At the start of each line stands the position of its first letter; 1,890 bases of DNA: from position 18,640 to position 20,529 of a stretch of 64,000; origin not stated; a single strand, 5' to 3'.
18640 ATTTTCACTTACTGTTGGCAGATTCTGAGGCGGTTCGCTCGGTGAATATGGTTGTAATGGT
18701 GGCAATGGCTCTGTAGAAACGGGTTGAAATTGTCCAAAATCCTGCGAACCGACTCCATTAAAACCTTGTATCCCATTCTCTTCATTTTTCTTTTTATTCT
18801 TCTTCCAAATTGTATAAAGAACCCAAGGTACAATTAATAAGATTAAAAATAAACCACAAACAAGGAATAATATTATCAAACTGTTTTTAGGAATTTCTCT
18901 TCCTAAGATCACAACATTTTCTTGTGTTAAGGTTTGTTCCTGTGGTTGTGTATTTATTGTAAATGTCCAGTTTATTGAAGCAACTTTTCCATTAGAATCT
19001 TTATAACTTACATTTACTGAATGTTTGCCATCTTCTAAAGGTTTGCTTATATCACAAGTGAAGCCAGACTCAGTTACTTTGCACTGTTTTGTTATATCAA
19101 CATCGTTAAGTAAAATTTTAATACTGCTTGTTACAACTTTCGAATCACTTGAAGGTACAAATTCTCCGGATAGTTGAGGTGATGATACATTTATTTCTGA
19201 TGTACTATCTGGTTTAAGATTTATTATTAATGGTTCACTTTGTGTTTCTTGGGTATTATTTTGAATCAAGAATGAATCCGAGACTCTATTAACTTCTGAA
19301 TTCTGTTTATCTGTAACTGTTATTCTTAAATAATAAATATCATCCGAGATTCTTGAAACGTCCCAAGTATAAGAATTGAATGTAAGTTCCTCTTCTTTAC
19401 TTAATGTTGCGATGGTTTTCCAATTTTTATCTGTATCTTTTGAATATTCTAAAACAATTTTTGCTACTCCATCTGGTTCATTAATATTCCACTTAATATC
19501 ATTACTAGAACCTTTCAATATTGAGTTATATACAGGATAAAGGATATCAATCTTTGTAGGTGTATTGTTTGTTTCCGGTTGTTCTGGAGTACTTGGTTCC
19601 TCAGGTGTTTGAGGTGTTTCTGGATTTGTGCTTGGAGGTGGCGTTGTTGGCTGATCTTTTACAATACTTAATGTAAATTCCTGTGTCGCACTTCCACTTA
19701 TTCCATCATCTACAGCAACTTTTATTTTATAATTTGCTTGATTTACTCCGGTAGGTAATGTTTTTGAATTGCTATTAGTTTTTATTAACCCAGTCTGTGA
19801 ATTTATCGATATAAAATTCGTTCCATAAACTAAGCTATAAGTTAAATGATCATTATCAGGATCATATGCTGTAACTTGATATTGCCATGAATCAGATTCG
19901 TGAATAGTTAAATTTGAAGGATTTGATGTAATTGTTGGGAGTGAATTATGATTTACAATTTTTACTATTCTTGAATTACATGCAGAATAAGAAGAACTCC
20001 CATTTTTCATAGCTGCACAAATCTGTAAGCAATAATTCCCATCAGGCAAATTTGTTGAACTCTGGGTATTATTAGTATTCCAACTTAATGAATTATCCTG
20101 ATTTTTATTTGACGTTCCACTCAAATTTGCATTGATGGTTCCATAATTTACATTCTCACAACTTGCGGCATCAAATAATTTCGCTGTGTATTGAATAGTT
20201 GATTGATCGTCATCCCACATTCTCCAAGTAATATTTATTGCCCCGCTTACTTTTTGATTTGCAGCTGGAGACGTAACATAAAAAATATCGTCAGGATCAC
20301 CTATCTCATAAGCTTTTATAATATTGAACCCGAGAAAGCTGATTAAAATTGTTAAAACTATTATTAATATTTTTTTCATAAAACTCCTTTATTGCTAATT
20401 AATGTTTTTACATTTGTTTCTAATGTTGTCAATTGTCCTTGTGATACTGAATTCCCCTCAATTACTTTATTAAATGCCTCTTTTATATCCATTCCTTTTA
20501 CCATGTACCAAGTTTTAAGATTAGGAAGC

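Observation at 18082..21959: Adjacent Ig-domain surface protein and TM-anchored solute-binding protein share cytoplasmic Pro/Gln-rich disordered tails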

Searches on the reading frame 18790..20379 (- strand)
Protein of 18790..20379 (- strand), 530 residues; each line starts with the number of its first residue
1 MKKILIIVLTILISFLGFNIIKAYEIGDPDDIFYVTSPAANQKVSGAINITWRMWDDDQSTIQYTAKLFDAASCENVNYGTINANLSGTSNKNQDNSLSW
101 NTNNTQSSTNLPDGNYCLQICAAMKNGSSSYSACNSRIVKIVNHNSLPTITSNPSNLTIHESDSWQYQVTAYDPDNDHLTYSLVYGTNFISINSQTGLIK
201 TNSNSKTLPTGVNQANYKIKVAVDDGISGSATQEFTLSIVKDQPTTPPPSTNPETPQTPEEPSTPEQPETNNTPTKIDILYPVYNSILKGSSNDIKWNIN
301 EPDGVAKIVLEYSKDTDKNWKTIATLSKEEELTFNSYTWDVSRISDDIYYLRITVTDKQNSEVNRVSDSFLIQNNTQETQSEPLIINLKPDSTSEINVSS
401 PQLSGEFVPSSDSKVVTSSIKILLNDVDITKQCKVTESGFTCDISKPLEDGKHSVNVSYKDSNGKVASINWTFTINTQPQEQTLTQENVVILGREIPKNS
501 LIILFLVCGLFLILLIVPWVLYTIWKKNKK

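Call 16: find_homologous_proteins(query=window:18790-20379:-, max_evalue=0.00001)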
Query window:18790-20379:- (530 aa): 28 proteins with E <= 0.00001 among 8000 candidates.
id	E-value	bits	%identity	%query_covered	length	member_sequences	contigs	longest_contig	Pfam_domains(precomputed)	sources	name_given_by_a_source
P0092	0.0e+0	1171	100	100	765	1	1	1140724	-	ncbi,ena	-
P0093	1.2e-235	801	66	100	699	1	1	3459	-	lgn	-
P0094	7.9e-218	742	62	100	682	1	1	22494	PF19077.7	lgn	-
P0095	1.5e-215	735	62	100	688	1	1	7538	-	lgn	-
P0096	3.8e-158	545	49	99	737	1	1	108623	-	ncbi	-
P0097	1.8e-157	543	49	100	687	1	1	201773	-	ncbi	-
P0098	1.4e-141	491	46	100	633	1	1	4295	PF22352.3,PF10342.16,PF19077.7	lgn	-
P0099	7.6e-138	478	44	100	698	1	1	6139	-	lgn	-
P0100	3.1e-136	473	45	100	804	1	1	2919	-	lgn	-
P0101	4.9e-134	466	43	100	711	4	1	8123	-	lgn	-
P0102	1.7e-133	464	43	100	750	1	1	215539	-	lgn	-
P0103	2.4e-133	464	44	99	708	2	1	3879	-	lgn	-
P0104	1.1e-132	461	43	100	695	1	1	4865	PF19077.7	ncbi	ncbi:MAG: hypothetical protein ACMG57_04420 [Candidatus Dojkabacteria bacterium]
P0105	3.7e-130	453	42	100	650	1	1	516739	-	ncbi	ncbi:MAG: cadherin repeat domain-containing protein [Candidatus Dojkabacteria bacterium]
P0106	8.5e-127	442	46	96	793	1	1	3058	-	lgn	-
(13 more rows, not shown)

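Call 50: predict_structure(alignment_id=A2)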
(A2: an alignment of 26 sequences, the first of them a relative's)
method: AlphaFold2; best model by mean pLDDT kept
length: 765 residues; sequences in the alignment: 26
mean_pLDDT: 70.3   pTM: 0.45
mean pLDDT of the five models: 70.3, 70.1, 68.9, 68.0, 66.4
residues with pLDDT >= 90: 196; 70-90: 258; 50-70: 93; < 50: 218
segments of 3 or more residues with pLDDT < 50: 18-25, 263-271, 481-484, 534-552, 571-584, 597-605, 610-612, 616-620, 627-649, 652-659, 667-675, 680-700, 704-756, 762-765
pLDDT, mean of each block of 10 residues (from residue 1): 75 60 55 83 88 92 92 81 86 92 84 89 87 87 87 90 93 89 84 92 80 84 85 92 67 55 47 73 82 92 89 87 95 92 89 89 85 68 88 89 93 89 95 94 93 93 88 83 52 67 79 78 68 45 37 46 47 40 50 52 45 45 41 37 43 44 43 45 38 37 39 36 38 43 37 44 46
secondary structure, 60 per line:
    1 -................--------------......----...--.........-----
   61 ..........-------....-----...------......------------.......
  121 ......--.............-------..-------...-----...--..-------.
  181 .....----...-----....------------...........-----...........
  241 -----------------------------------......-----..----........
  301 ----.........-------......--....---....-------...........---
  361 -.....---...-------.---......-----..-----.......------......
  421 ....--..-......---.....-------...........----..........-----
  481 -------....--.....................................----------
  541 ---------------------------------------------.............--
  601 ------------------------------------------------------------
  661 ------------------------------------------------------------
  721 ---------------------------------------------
elements in order (helices of 4 or more, strands of 3 or more residues): H2-17 E32-37 E42-44 E47-55 E61-70 E78-81 E87-89 E96-101 E114-126 E129-141 E158-160 E166-168 E180-185 E190-192 E198-201 E214-224 E230-240 E276-281 E293-300 E305-313 E321-326 H329-332 E336-339 E347-357 E362-366 E370-372 E384-389 E402-408 E415-424 E433-435 E439-443 E451-461 E466-475 E488-491 E494-497 H498-530 H586-598

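Call 54: fold_search(model_id=the predicted structure, library=pdb)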
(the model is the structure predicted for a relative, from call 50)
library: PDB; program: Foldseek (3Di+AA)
matches with E <= 10: 1979; with E <= 0.001: 209
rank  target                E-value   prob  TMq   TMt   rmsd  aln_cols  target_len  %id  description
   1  5erp_B                5.9e-12  1.00  0.12  0.18  48.2       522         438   13  Crystal structure of human Desmocollin-2 ectodomain fragment EC2-5 (released 2016-06-15)
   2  3q2w_A                1.1e-11  1.00  0.12  0.16  52.6       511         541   14  Crystal structure of mouse N-cadherin ectodomain (released 2011-02-23)
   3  7a7d_a                1.4e-11  1.00  0.13  0.17  54.0       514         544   12  Cadherin fit into cryo-ET map (released 2020-12-23)
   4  5iry_A                2.4e-11  1.00  0.13  0.16  50.0       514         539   12  Crystal structure of human Desmocollin-1 ectodomain (released 2016-06-22)
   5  5erp_A                3.0e-11  1.00  0.12  0.17  49.5       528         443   13  Crystal structure of human Desmocollin-2 ectodomain fragment EC2-5 (released 2016-06-15)
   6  5k6z_A                4.4e-11  1.00  0.14  0.21  15.1       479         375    9  Sidekick chimera containing sidekick-2 immunoglobulin domains 1-2 and sidekick-1 immunoglobulin domains 3-4 (released 2016-09-28)
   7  3laf_A                1.2e-10  1.00  0.17  0.28  15.0       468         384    9  Structure of DCC, a netrin-1 receptor (released 2011-03-02)
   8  5xwx_A                1.4e-10  1.00  0.14  0.22  15.6       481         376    9  Crystal structure of the four N-terminal immunoglogulin domains of Sidekick-1 protein (released 2018-08-29)
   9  7s63_A                1.9e-10  1.00  0.13  0.08  25.2       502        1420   10  Native-form oocyte/egg Alpha-2-Macroglobulin (A2Moo) tetramer (released 2022-01-05)
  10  5k6z_B                2.4e-10  1.00  0.14  0.22  15.6       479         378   10  Sidekick chimera containing sidekick-2 immunoglobulin domains 1-2 and sidekick-1 immunoglobulin domains 3-4 (released 2016-09-28)
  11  3b43                  3.0e-10  1.00  0.13  0.17  49.6       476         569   11  I-band fragment I65-I70 from titin (released 2008-01-22)
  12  5k6w_A                3.0e-10  1.00  0.14  0.17  15.6       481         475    9  Sidekick-1 immunoglobulin domains 1-5 (released 2016-09-28)
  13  6vg4_A                3.5e-10  1.00  0.11  0.12  57.0       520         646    9  Human protocadherin 10 ectodomain (released 2020-03-11)
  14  5k6u_A                5.9e-10  1.00  0.15  0.23  15.2       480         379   10  Sidekick-1 immunoglobulin domains 1-4, crystal form 1 (released 2016-09-28)
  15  5j5j_A                7.5e-10  1.00  0.11  0.14  44.6       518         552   11  Crystal structure of a chimera of human Desmocollin-2 EC1 and human Desmoglein-2 EC2-EC5 (released 2016-06-22)
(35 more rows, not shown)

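Call 72: search_protein_representatives(protein=window:18790-20379:-)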
Query: 530 residues. Proteins with E-value up to 0.001 (for the whole library): 3871; up to 1e-10: 1526; up to 1e-30: 362. The best 150 are listed.
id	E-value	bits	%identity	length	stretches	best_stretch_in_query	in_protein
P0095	4.8e-216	734.7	63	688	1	1-529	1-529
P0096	1.2e-158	545.4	51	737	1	1-527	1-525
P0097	5.7e-158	543.1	51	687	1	2-529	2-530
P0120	6.6e-144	496.7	47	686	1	1-528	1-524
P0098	4.5e-142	490.7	48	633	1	7-528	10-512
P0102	5.4e-134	464.0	45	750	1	1-528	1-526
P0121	9.1e-131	453.4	43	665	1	2-528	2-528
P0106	2.7e-127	441.9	49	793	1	4-528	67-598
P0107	1.0e-126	440.0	43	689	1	1-529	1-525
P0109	1.6e-122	426.2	46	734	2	2-262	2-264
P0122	1.8e-118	412.8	42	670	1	1-527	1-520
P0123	2.2e-117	409.3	43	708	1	9-528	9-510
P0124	1.2e-114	400.3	41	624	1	4-528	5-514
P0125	4.1e-113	395.2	41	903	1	6-528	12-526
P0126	4.0e-112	391.9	42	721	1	9-528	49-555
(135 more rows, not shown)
